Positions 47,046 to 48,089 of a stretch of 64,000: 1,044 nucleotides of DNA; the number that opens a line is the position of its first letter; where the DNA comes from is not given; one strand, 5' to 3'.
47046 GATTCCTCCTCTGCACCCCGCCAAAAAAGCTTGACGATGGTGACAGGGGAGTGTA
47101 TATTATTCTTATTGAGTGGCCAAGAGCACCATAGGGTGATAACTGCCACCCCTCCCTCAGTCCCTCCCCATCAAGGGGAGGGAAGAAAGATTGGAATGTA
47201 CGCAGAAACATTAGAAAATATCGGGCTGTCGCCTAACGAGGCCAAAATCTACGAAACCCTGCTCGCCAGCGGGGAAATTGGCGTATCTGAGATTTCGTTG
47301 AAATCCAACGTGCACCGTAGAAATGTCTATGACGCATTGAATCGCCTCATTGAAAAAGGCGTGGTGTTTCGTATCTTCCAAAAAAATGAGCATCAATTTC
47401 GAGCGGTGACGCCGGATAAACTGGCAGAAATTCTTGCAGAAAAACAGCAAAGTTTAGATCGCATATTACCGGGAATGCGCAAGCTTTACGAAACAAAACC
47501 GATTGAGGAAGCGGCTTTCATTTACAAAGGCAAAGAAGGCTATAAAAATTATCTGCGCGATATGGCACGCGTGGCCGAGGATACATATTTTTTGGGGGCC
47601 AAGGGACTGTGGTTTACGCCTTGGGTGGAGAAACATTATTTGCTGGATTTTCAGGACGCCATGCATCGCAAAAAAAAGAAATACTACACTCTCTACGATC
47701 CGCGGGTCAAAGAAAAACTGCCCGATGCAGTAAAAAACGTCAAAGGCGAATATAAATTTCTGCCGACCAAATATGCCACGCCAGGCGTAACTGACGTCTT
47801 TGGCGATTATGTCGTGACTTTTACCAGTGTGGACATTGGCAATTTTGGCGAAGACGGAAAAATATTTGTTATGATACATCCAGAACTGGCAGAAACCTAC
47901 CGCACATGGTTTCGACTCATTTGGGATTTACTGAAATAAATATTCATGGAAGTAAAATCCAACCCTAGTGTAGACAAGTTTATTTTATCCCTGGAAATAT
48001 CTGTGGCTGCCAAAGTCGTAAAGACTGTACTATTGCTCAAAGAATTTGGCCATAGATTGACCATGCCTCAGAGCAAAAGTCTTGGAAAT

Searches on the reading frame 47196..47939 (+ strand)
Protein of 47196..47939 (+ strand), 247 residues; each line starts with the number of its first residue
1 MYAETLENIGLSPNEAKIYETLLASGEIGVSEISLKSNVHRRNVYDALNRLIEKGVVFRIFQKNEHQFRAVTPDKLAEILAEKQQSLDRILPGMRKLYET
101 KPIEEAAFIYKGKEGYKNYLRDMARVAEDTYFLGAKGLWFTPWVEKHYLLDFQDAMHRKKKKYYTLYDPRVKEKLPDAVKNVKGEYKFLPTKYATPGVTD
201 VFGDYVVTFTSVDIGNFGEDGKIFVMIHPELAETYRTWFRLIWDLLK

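Call 4: search_protein_families(library=pfam, proteins=[window:47196-47939:+], max_evalue=0.01)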
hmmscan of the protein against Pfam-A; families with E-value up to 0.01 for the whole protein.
window:47196-47939:+ (247 aa): 4 families
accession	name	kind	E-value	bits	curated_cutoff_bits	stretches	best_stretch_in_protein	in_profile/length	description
PF01978.25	TrmB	-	1.5e-16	60.5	25.6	1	6-73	1-67/68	Sugar-specific transcriptional regulator TrmB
PF03965.22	Penicillinase_R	-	0.00058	20.6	22.6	1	11-75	1-69/115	Penicillinase repressor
PF13412.12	HTH_24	-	0.0036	17.3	21.9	1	14-57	4-47/48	Winged helix-turn-helix DNA-binding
PF01047.28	MarR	-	0.0097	16.2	24.6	0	11-59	1-49/59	MarR family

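Call 76: search_protein_families(library=ncbifam, proteins=[window:47196-47939:+], max_evalue=0.01)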
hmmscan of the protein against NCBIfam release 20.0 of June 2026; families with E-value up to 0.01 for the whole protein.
window:47196-47939:+ (247 aa): 8 families
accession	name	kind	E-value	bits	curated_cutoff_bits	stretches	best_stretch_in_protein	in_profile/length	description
NF047392.1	TransRegTrmBHalo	equivalog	8.1e-07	28.3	500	1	10-128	17-132/349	HTH-type sugar sensing transcriptional regulator TrmB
NF053606.1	Sta1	subfamily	2.6e-06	27.4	80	1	10-67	17-74/100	Sta1 family transcriptional regulator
NF047390.1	TransRegTrmBL1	equivalog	4.2e-05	22.7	650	1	4-119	8-122/341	HTH-type sugar sensing transcriptional regulator TrmBL1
NF040851.1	tran_reg_TrmB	equivalog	0.00026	20.3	600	1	4-73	9-77/338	HTH-type sugar-sensing transcriptional regulator TrmB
NF040939.2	trans_reg_lrs14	equivalog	0.00071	19.6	90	1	10-67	18-76/103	Lrs14 family HTH-type transcriptional regulator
NF041141.1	tran_reg_TrmBL2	equivalog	0.0034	17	530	1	8-85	13-89/264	HTH-type transcriptional regulator TrmBL2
NF053756.1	MreA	equivalog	0.0053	16.6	100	1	3-75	7-79/110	MreA family transcriptional regulator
TIGR01884.1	cas_HTH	subfamily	0.006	16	60.2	1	9-63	138-192/202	CRISPR-associated CARF protein Csa3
